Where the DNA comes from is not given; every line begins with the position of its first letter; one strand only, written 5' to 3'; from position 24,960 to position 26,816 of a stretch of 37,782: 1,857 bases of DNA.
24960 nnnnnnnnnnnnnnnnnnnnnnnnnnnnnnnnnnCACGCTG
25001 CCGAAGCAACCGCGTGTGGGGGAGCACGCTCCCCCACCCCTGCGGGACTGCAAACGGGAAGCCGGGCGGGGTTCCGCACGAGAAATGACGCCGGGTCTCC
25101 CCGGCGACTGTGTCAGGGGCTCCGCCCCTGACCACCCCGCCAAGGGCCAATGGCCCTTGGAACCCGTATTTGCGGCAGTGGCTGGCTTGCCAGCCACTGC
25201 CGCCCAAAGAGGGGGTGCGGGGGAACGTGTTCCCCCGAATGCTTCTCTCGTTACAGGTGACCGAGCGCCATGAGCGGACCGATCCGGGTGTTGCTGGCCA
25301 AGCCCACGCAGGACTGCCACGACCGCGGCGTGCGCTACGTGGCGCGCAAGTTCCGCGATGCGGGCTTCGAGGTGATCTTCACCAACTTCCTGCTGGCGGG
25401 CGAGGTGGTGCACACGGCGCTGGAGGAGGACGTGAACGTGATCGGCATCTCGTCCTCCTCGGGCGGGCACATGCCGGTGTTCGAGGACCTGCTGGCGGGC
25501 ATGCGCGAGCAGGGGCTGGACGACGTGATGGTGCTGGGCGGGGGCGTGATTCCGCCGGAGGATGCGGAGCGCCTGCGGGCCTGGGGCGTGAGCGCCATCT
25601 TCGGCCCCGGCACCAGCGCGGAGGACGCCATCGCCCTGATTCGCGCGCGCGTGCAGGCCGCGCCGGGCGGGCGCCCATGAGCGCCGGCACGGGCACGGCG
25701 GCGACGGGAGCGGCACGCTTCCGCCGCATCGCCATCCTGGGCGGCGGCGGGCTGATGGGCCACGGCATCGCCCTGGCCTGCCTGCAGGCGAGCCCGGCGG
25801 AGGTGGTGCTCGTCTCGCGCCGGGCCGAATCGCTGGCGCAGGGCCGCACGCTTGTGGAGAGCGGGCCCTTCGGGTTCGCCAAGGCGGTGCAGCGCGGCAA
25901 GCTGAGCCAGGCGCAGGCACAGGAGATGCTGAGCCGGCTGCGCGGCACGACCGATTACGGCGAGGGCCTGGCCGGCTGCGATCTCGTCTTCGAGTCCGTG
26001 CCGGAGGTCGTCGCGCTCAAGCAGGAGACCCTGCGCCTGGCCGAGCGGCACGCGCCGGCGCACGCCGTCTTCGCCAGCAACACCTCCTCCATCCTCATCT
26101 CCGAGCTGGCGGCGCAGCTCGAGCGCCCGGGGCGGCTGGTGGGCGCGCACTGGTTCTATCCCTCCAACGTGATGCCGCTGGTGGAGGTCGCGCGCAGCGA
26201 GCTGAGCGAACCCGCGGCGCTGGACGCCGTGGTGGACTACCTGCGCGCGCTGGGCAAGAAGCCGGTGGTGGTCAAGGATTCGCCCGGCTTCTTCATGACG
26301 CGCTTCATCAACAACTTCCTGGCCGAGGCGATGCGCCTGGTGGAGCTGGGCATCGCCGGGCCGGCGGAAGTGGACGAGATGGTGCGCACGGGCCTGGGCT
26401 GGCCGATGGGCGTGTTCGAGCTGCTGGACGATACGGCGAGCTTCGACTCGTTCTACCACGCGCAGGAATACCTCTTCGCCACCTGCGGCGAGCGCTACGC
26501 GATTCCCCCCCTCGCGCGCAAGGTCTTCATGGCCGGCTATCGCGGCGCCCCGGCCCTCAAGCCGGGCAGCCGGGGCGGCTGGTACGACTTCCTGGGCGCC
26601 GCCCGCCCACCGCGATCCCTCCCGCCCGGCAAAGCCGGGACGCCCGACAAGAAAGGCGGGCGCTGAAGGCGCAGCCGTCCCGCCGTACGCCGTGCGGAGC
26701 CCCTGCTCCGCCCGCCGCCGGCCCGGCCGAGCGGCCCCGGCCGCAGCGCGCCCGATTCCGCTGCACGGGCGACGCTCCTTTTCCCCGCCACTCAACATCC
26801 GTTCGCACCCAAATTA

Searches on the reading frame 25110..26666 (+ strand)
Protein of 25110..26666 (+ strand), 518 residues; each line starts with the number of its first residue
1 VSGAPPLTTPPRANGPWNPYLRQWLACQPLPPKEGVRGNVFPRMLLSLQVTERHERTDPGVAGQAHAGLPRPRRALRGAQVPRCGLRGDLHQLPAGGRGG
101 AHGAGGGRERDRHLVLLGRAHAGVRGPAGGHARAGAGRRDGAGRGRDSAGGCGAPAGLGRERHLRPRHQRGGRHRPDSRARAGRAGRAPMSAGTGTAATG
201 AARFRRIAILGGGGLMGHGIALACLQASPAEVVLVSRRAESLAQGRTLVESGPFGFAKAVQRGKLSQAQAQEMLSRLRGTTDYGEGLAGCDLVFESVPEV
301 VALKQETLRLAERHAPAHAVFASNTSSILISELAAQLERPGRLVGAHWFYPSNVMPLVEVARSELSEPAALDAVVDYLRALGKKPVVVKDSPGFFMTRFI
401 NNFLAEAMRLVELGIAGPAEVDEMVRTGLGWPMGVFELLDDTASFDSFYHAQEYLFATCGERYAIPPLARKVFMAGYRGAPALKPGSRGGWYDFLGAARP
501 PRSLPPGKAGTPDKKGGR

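Call 8: search_protein_families(library=pfam, proteins=[window:25110-26666:+])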
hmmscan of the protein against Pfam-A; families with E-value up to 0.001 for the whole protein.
window:25110-26666:+ (518 aa): 3 families
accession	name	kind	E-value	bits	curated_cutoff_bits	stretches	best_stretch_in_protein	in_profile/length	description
PF02737.24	3HCDH_N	-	3.7e-49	167.5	22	1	207-390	2-179/180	3-hydroxyacyl-CoA dehydrogenase, NAD binding domain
PF00725.27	3HCDH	-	3.5e-17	63.1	22.1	1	393-480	1-88/97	3-hydroxyacyl-CoA dehydrogenase, C-terminal domain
PF03807.23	F420_oxidored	-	0.00063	20.7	21.6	0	206-246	1-41/94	NADP oxidoreductase coenzyme F420-dependent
